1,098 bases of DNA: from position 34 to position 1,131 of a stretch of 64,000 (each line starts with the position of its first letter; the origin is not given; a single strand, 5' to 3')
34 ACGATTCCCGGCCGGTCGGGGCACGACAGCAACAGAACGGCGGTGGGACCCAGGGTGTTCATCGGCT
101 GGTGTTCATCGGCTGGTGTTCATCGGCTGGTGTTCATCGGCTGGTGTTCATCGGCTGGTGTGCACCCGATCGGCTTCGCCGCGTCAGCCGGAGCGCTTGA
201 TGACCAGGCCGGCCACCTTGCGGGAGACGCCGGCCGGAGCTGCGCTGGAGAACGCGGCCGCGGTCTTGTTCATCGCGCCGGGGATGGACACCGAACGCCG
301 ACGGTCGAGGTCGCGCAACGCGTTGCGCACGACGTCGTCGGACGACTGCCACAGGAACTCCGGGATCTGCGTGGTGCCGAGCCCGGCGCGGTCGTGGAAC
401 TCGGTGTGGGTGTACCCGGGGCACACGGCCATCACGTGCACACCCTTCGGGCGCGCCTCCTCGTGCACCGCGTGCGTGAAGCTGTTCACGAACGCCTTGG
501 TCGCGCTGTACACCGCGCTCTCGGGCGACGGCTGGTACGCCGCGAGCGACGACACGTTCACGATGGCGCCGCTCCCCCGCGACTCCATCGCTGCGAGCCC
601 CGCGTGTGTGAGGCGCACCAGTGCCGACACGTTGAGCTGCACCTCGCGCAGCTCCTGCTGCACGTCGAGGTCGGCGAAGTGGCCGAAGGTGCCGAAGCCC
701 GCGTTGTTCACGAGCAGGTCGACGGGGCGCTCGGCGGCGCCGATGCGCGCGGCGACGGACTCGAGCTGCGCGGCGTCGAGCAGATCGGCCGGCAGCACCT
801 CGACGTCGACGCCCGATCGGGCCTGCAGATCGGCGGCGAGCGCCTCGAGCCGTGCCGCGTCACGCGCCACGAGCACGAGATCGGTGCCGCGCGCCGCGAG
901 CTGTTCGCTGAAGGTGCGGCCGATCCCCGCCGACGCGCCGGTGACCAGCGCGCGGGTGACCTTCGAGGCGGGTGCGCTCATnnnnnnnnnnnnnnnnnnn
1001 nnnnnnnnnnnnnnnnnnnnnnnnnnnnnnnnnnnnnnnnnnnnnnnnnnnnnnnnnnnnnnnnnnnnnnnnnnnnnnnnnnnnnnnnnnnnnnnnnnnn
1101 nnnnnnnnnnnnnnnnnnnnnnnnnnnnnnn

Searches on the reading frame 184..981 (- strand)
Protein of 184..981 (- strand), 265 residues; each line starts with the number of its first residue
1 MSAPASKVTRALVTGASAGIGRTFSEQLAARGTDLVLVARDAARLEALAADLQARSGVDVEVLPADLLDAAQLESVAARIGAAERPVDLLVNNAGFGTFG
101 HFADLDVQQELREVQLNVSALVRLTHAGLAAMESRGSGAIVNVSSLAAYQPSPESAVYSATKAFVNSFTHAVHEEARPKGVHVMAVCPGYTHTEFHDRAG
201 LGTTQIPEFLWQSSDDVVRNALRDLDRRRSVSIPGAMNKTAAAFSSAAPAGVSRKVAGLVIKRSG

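Call 6: find_encoding_contigs(protein=window:184-981:-, flank=5000, max_places=10)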
Protein window:184-981:- (265 aa): no gene with exactly this product is on record in the collection.

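Call 7: find_related_loci(query=window:184-981:-, collection=genome_contigs, flank=3000)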
Query window:184-981:- (265 aa) in genome_contigs; peptide patterns used: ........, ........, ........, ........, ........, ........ (x = any residue, [..] = any of these).
600 stretches matched a pattern (row limit reached: there are more); 173 encode a relative of the query (tblastn E <= 1e-3); the best 80 are kept; 80 distinct loci.
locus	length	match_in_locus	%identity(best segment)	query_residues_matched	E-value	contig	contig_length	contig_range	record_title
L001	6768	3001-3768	88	10-265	3e-147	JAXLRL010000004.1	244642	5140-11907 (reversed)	MAG: Acidimicrobiia bacterium isolate STL-ACT8 C4.45.fa-4, whole genome shotgun sequence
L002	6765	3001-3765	70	11-265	1e-109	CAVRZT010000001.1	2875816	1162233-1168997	MAG: uncultured Actinomycetes bacterium isolate MFD05942.bin.2.12 genome assembly, contig: contig_10582, whole genome sh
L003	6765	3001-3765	71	11-265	3e-108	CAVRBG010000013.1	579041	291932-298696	MAG: uncultured Actinomycetes bacterium isolate MFD04944.bin.2.123 genome assembly, contig: contig_63713, whole genome s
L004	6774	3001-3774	71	8-265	4e-106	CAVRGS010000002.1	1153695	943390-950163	MAG: uncultured Actinomycetes bacterium isolate MFD05442.bin.1.365 genome assembly, contig: contig_13103, whole genome s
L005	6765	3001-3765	67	11-265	1e-104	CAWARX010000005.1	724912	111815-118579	MAG: uncultured Actinomycetes bacterium isolate MFD02416.bin.2.207 genome assembly, contig: contig_54270, whole genome s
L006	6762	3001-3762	68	11-265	1e-100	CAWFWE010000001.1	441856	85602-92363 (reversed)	MAG: uncultured Actinomycetes bacterium isolate MFD04944.bin.2.69 genome assembly, contig: contig_21183, whole genome sh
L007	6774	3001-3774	67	7-265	3e-100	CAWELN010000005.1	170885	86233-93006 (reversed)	MAG: uncultured Actinomycetes bacterium isolate MFD05841.bin.2.21 genome assembly, contig: contig_13055, whole genome sh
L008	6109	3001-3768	61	9-264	4e-97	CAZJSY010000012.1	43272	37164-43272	MAG TPA_asm: uncultured Burkholderiales bacterium isolate SRP272529_co1_36 genome assembly, contig: NODE_1155_length_432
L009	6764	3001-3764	67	11-265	1e-95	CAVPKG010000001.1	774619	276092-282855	MAG: uncultured Actinomycetes bacterium isolate MFD10007.bin.3.259 genome assembly, contig: contig_15339, whole genome s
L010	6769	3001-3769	77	10-265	9e-102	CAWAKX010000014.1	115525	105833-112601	MAG: uncultured Actinomycetes bacterium isolate MFD02134.bin.2.164 genome assembly, contig: contig_36297, whole genome s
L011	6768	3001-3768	58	9-264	1e-93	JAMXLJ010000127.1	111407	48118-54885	MAG: Acidimicrobiia bacterium isolate Bin.002_Pasture k127_7354532, whole genome shotgun sequence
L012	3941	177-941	58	11-264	1e-91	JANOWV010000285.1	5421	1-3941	MAG: Actinomycetes bacterium isolate VAR_35_metabat_335 VAR_35_k141_4747518, whole genome shotgun sequence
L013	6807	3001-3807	55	1-264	6e-84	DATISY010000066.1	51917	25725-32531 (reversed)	MAG TPA_asm: Acidimicrobiia bacterium isolate SMAG_U15941 k141_840394, whole genome shotgun sequence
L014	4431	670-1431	56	11-264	8e-83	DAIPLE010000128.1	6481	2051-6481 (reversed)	MAG TPA_asm: Actinomycetota bacterium isolate CTOTU25330 NODE_6715_length_6481_cov_9.711329, whole genome shotgun sequen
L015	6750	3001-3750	53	1-255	9e-78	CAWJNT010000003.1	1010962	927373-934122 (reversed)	MAG: uncultured Actinomycetota bacterium isolate MFD02840.bin.1.77 genome assembly, contig: contig_15684, whole genome s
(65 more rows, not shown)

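Call 10: find_homologous_proteins(query=window:184-981:-, max_evalue=1e-60)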
Query window:184-981:- (265 aa): 2896 proteins with E <= 1e-60 among 8000 candidates; the best 120 are listed.
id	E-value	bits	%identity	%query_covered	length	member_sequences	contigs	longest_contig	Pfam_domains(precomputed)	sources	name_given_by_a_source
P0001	1.3e-154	531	95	100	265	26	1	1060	PF08659.17,PF13561.13,PF13460.13,PF00106.32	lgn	-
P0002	1.4e-149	514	92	100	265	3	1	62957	PF08659.17,PF13561.13,PF00106.32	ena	-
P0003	1.3e-145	501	89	100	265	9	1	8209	PF08659.17,PF13561.13,PF13460.13,PF00106.32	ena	-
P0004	3.2e-144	497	89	100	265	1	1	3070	PF08659.17,PF13561.13,PF13460.13,PF00106.32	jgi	-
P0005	8.9e-143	492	88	100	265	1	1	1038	PF08659.17,PF13561.13,PF13460.13,PF00106.32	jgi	jgi:short-subunit dehydrogenase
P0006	1.6e-142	491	88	100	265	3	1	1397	PF08659.17,PF13561.13,PF13460.13,PF00106.32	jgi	jgi:short-subunit dehydrogenase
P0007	4.6e-141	486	87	100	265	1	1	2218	PF08659.17,PF13561.13,PF13460.13,PF00106.32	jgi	-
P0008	8.3e-139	479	88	97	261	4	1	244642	PF08659.17,PF13561.13,PF13460.13,PF00106.32,PF01370.28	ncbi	ncbi:MAG: SDR family oxidoreductase [Acidimicrobiia bacterium]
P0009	3.4e-138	477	87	97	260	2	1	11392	PF08659.17,PF13561.13,PF13460.13,PF00106.32,PF01370.28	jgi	jgi:short-subunit dehydrogenase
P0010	1.6e-134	465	87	97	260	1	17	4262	PF08659.17,PF13561.13,PF13460.13,PF00106.32,PF01370.28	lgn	-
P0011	3.9e-124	431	78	98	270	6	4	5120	PF08659.17,PF13561.13,PF00106.32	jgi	jgi:short-subunit dehydrogenase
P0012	4.7e-119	414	76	97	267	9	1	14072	PF08659.17,PF13561.13,PF13460.13,PF00106.32,PF01370.28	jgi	jgi:short-subunit dehydrogenase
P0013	3.9e-115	402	74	97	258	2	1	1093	PF08659.17,PF13561.13,PF13460.13,PF00106.32,PF01370.28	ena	-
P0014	2.7e-113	396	73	97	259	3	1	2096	PF08659.17,PF13561.13,PF00106.32,PF01370.28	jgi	-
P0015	6.5e-113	394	62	97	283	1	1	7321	PF08659.17,PF13561.13,PF00106.32,PF01370.28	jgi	-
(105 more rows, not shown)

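Call 11: find_encoding_contigs(protein=P0001, flank=1500, max_places=10)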
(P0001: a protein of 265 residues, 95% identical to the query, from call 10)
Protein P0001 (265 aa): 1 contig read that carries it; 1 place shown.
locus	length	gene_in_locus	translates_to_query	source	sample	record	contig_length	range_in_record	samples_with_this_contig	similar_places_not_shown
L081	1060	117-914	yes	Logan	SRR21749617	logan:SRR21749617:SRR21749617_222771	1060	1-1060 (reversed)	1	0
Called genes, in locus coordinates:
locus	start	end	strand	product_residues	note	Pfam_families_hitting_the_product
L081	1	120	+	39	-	?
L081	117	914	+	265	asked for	PF00106:adh_short, PF08659:KR, PF13460:NAD_binding_10 (weak), PF13561:adh_short_C2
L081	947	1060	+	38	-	?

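Call 12: find_encoding_contigs(protein=P0002, flank=1500, max_places=10)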
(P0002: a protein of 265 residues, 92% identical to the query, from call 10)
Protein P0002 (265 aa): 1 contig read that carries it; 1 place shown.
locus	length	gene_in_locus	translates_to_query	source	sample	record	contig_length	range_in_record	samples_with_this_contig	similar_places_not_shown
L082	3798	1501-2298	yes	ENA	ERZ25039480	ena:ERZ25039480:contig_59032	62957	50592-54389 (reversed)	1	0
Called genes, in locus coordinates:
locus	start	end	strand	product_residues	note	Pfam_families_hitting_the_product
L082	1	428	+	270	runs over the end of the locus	PF00742:Homoserine_dh, PF01842:ACT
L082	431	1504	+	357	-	PF00291:PALP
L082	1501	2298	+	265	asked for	PF00106:adh_short, PF08659:KR, PF13561:adh_short_C2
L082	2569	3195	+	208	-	PF00551:Formyl_trans_N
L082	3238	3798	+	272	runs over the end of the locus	PF01676:Metalloenzyme, PF10143:PhosphMutase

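Call 13: find_encoding_contigs(protein=P0003, flank=1500, max_places=10)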
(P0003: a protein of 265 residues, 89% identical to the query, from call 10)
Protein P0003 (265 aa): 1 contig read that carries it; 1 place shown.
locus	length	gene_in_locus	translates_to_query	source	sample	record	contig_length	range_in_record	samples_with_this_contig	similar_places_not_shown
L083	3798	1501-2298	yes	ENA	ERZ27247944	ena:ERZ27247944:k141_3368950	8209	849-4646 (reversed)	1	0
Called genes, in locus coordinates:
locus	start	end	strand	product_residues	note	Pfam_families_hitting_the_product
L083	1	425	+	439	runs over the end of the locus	PF03447:NAD_binding_3, PF00742:Homoserine_dh, PF01842:ACT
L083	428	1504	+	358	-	PF00291:PALP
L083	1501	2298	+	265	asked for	PF00106:adh_short, PF08659:KR, PF13460:NAD_binding_10 (faint), PF13561:adh_short_C2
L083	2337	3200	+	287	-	PF01842:ACT, PF00551:Formyl_trans_N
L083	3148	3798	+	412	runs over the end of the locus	PF01676:Metalloenzyme, PF10143:PhosphMutase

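Call 14: list_cluster_members(proteins=[P0001, P0002, P0003])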
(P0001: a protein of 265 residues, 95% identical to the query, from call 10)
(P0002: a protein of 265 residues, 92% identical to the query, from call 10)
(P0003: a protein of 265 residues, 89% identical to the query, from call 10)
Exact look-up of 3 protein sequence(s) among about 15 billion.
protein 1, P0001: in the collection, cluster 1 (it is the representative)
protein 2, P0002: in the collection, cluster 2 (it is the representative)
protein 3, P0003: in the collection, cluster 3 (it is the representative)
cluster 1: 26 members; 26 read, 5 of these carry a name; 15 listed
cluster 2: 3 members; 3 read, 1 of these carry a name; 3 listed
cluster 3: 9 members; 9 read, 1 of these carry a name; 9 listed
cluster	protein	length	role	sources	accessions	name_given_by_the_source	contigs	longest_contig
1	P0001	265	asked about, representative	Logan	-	-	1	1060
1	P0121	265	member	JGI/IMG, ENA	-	hypothetical protein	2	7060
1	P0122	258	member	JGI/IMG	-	short-subunit dehydrogenase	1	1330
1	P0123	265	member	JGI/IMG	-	short-subunit dehydrogenase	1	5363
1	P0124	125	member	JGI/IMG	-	hypothetical protein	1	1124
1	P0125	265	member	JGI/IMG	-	uncharacterized protein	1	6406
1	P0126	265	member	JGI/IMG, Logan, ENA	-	-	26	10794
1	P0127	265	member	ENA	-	-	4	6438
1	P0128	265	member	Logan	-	-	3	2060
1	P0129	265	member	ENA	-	-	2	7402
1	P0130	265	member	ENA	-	-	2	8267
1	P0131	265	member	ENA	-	-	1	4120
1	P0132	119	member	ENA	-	-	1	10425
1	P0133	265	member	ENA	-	-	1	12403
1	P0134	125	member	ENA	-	-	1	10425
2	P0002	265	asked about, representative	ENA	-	-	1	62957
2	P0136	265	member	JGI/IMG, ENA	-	-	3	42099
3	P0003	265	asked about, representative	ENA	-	-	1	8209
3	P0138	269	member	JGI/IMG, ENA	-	-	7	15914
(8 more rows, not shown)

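Call 17: find_encoding_contigs(protein=P0126, flank=600, max_places=10)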
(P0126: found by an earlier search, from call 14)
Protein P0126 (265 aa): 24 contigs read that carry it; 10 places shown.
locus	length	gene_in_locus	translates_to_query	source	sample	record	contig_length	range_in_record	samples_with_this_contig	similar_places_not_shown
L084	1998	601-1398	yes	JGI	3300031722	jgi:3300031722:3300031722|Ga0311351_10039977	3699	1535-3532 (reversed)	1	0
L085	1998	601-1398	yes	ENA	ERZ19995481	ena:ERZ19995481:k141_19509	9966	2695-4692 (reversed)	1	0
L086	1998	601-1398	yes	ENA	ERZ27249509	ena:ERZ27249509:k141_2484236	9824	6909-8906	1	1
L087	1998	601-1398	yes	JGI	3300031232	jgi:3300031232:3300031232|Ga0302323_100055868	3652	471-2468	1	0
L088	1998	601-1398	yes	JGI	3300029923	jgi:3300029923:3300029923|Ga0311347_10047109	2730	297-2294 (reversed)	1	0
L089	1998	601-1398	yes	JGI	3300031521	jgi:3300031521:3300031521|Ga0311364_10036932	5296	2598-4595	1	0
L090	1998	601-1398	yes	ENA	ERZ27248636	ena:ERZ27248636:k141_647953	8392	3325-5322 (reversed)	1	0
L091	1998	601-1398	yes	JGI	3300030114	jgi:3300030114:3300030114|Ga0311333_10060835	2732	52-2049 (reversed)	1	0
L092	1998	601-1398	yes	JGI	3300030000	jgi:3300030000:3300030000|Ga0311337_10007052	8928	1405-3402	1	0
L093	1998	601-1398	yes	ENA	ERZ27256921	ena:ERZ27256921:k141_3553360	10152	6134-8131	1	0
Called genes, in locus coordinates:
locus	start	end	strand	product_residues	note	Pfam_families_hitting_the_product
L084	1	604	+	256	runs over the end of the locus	?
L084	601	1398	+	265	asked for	PF00106:adh_short, PF08659:KR, PF01370:Epimerase (weak), PF13460:NAD_binding_10 (weak), PF13561:adh_short_C2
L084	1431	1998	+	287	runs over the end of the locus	PF01842:ACT, PF00551:Formyl_trans_N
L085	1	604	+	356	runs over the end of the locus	PF00291:PALP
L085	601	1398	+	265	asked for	PF00106:adh_short, PF08659:KR, PF01370:Epimerase (weak), PF13460:NAD_binding_10 (weak), PF13561:adh_short_C2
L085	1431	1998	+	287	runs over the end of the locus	PF01842:ACT, PF00551:Formyl_trans_N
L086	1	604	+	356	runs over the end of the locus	PF00291:PALP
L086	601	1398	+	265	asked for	PF00106:adh_short, PF08659:KR, PF01370:Epimerase (weak), PF13460:NAD_binding_10 (weak), PF13561:adh_short_C2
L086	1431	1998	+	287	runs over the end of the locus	PF01842:ACT, PF00551:Formyl_trans_N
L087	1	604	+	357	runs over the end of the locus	?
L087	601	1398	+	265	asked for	PF00106:adh_short, PF08659:KR, PF01370:Epimerase (weak), PF13460:NAD_binding_10 (weak), PF13561:adh_short_C2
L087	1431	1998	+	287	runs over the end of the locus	PF01842:ACT, PF00551:Formyl_trans_N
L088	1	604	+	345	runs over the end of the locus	?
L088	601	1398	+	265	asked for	PF00106:adh_short, PF08659:KR, PF01370:Epimerase (weak), PF13460:NAD_binding_10 (weak), PF13561:adh_short_C2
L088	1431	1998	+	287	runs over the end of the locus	PF01842:ACT, PF00551:Formyl_trans_N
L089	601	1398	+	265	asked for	PF00106:adh_short, PF08659:KR, PF01370:Epimerase (weak), PF13460:NAD_binding_10 (weak), PF13561:adh_short_C2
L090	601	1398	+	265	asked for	PF00106:adh_short, PF08659:KR, PF01370:Epimerase (weak), PF13460:NAD_binding_10 (weak), PF13561:adh_short_C2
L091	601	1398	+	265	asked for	PF00106:adh_short, PF08659:KR, PF01370:Epimerase (weak), PF13460:NAD_binding_10 (weak), PF13561:adh_short_C2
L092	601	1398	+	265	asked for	PF00106:adh_short, PF08659:KR, PF01370:Epimerase (weak), PF13460:NAD_binding_10 (weak), PF13561:adh_short_C2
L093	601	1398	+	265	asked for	PF00106:adh_short, PF08659:KR, PF01370:Epimerase (weak), PF13460:NAD_binding_10 (weak), PF13561:adh_short_C2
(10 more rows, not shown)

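Call 18: find_encoding_contigs(protein=P0128, flank=600, max_places=10)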
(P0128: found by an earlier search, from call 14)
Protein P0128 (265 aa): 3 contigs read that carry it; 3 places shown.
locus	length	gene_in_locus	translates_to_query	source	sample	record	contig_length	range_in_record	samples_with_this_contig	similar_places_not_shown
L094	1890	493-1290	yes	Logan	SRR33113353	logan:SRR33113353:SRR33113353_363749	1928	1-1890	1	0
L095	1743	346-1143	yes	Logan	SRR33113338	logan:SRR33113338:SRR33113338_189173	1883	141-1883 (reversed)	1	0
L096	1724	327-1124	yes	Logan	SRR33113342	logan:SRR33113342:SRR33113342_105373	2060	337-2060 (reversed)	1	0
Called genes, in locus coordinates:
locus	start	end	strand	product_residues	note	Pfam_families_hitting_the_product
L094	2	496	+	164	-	?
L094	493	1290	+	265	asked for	PF00106:adh_short, PF08659:KR, PF13460:NAD_binding_10 (weak), PF13561:adh_short_C2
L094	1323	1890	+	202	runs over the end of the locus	?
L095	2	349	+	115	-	?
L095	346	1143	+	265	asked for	PF00106:adh_short, PF08659:KR, PF13460:NAD_binding_10 (weak), PF13561:adh_short_C2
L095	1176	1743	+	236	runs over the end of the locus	?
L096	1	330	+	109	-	?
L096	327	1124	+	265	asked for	PF00106:adh_short, PF08659:KR, PF13460:NAD_binding_10 (weak), PF13561:adh_short_C2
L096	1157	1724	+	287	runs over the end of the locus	PF01842:ACT, PF00551:Formyl_trans_N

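Call 24: find_encoding_contigs(protein=P0138, flank=600, max_places=10)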
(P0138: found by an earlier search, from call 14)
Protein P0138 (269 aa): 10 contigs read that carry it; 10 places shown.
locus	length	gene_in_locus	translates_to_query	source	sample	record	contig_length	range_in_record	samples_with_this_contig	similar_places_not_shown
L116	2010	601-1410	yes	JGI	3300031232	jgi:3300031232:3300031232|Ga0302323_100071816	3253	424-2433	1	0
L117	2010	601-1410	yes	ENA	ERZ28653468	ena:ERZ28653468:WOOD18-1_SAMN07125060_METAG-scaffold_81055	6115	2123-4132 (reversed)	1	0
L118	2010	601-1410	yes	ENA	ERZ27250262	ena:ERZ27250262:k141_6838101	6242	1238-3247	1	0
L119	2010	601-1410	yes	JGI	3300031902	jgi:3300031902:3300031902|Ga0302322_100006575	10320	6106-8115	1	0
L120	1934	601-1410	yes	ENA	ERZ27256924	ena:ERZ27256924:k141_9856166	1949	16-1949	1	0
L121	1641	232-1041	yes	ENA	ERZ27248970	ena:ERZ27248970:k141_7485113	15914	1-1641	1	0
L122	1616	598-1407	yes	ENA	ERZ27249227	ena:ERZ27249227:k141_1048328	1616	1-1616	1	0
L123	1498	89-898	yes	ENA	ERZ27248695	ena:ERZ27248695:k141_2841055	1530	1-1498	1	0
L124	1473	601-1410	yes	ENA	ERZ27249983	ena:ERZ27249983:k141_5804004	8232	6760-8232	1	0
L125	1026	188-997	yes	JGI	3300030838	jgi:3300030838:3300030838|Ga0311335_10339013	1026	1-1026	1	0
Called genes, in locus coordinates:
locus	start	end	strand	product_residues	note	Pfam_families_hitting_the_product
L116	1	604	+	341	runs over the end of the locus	?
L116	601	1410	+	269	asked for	PF00106:adh_short, PF08659:KR, PF13561:adh_short_C2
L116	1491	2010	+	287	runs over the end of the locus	PF01842:ACT, PF00551:Formyl_trans_N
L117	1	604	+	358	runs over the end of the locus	PF00291:PALP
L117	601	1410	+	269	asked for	PF00106:adh_short, PF08659:KR, PF13561:adh_short_C2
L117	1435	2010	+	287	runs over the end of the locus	PF01842:ACT, PF00551:Formyl_trans_N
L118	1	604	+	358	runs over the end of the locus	PF00291:PALP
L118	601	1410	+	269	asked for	PF00106:adh_short, PF08659:KR, PF13561:adh_short_C2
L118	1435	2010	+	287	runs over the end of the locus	PF01842:ACT, PF00551:Formyl_trans_N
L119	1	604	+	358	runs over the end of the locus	PF00291:PALP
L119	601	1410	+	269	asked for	PF00106:adh_short, PF08659:KR, PF13561:adh_short_C2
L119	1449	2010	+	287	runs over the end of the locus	PF01842:ACT, PF00551:Formyl_trans_N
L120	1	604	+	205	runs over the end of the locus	?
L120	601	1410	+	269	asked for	PF00106:adh_short, PF08659:KR, PF13561:adh_short_C2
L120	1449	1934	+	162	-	?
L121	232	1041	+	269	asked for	PF00106:adh_short, PF08659:KR, PF13561:adh_short_C2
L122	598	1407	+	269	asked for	PF00106:adh_short, PF08659:KR, PF13561:adh_short_C2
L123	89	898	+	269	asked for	PF00106:adh_short, PF08659:KR, PF13561:adh_short_C2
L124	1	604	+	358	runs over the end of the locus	PF00291:PALP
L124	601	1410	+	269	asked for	PF00106:adh_short, PF08659:KR, PF13561:adh_short_C2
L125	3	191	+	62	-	?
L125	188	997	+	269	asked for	PF00106:adh_short, PF08659:KR, PF13561:adh_short_C2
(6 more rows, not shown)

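Call 25: find_encoding_contigs(protein=P0010, flank=600, max_places=10)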
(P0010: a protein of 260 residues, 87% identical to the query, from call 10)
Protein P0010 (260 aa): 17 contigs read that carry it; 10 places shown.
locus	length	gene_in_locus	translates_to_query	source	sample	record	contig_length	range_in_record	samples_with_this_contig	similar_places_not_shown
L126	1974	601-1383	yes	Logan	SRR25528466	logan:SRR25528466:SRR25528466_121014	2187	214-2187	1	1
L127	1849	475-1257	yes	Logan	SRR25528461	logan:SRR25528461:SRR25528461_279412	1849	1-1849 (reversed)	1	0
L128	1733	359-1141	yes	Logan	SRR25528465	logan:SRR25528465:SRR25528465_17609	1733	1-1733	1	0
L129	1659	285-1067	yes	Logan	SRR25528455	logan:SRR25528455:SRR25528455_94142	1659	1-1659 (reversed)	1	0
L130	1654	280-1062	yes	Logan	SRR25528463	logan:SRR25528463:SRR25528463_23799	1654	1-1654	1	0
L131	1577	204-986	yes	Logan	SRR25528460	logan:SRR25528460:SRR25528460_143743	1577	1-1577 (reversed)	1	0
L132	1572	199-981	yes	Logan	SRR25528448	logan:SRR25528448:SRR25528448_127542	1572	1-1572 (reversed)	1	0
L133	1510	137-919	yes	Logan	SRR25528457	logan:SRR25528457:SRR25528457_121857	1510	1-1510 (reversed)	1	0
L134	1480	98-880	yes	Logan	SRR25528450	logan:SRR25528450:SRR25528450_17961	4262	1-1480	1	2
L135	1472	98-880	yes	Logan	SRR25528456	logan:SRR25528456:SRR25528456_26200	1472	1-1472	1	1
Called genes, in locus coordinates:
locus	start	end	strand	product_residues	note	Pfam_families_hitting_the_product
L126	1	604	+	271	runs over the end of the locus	?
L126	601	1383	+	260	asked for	PF00106:adh_short, PF01370:Epimerase (weak), PF08659:KR, PF13460:NAD_binding_10 (weak), PF13561:adh_short_C2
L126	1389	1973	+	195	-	?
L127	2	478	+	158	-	?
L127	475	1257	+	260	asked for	PF00106:adh_short, PF01370:Epimerase (weak), PF08659:KR, PF13460:NAD_binding_10 (weak), PF13561:adh_short_C2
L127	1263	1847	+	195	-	?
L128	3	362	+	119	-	?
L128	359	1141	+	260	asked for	PF00106:adh_short, PF01370:Epimerase (weak), PF08659:KR, PF13460:NAD_binding_10 (weak), PF13561:adh_short_C2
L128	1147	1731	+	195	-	?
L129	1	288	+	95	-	?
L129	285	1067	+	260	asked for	PF00106:adh_short, PF01370:Epimerase (weak), PF08659:KR, PF13460:NAD_binding_10 (weak), PF13561:adh_short_C2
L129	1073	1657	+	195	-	?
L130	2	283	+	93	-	?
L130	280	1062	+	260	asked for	PF00106:adh_short, PF01370:Epimerase (weak), PF08659:KR, PF13460:NAD_binding_10 (weak), PF13561:adh_short_C2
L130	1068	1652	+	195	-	?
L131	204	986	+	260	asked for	PF00106:adh_short, PF01370:Epimerase (weak), PF08659:KR, PF13460:NAD_binding_10 (weak), PF13561:adh_short_C2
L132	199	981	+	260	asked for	PF00106:adh_short, PF01370:Epimerase (weak), PF08659:KR, PF13460:NAD_binding_10 (weak), PF13561:adh_short_C2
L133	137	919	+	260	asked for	PF00106:adh_short, PF01370:Epimerase (weak), PF08659:KR, PF13460:NAD_binding_10 (weak), PF13561:adh_short_C2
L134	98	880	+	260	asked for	PF00106:adh_short, PF01370:Epimerase (weak), PF08659:KR, PF13460:NAD_binding_10 (weak), PF13561:adh_short_C2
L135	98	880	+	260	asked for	PF00106:adh_short, PF01370:Epimerase (weak), PF08659:KR, PF13460:NAD_binding_10 (weak), PF13561:adh_short_C2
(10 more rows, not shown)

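Call 27: find_encoding_contigs(protein=P0127, flank=400, max_places=10)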
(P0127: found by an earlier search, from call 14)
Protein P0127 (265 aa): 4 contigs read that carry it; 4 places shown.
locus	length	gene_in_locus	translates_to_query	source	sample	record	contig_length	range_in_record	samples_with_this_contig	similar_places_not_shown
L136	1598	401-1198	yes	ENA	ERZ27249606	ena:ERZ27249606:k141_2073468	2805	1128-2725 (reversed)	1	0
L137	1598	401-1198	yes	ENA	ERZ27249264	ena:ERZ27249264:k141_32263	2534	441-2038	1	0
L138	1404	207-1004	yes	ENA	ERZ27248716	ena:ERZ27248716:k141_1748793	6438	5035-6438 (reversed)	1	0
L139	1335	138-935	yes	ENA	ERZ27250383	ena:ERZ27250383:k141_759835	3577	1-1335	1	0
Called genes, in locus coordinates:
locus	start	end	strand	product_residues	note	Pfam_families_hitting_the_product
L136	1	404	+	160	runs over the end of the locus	?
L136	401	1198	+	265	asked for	PF00106:adh_short, PF08659:KR, PF01370:Epimerase (weak), PF13460:NAD_binding_10 (weak), PF13561:adh_short_C2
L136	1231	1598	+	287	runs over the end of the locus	PF01842:ACT, PF00551:Formyl_trans_N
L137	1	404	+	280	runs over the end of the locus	?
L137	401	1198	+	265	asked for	PF00106:adh_short, PF08659:KR, PF01370:Epimerase (weak), PF13460:NAD_binding_10 (weak), PF13561:adh_short_C2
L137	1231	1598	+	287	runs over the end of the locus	PF01842:ACT, PF00551:Formyl_trans_N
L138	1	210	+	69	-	?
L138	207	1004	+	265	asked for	PF00106:adh_short, PF08659:KR, PF01370:Epimerase (weak), PF13460:NAD_binding_10 (weak), PF13561:adh_short_C2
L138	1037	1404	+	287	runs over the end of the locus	PF01842:ACT, PF00551:Formyl_trans_N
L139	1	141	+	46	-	?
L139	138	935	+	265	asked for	PF00106:adh_short, PF08659:KR, PF01370:Epimerase (weak), PF13460:NAD_binding_10 (weak), PF13561:adh_short_C2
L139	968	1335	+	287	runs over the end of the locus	PF01842:ACT, PF00551:Formyl_trans_N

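Call 28: find_encoding_contigs(protein=P0129, flank=400, max_places=10)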
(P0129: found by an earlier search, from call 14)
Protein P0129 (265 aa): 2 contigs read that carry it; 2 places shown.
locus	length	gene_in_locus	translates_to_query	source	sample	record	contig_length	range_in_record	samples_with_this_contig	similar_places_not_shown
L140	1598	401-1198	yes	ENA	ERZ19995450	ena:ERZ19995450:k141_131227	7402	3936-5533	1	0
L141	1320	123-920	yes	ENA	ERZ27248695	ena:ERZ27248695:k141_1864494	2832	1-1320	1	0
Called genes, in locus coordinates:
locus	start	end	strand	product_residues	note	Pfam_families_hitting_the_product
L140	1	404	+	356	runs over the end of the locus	PF00291:PALP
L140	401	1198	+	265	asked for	PF00106:adh_short, PF08659:KR, PF01370:Epimerase (weak), PF13460:NAD_binding_10 (weak), PF13561:adh_short_C2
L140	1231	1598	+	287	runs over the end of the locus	PF01842:ACT, PF00551:Formyl_trans_N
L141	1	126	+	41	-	?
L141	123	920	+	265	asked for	PF00106:adh_short, PF08659:KR, PF01370:Epimerase (weak), PF13460:NAD_binding_10 (weak), PF13561:adh_short_C2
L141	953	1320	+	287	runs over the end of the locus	PF01842:ACT, PF00551:Formyl_trans_N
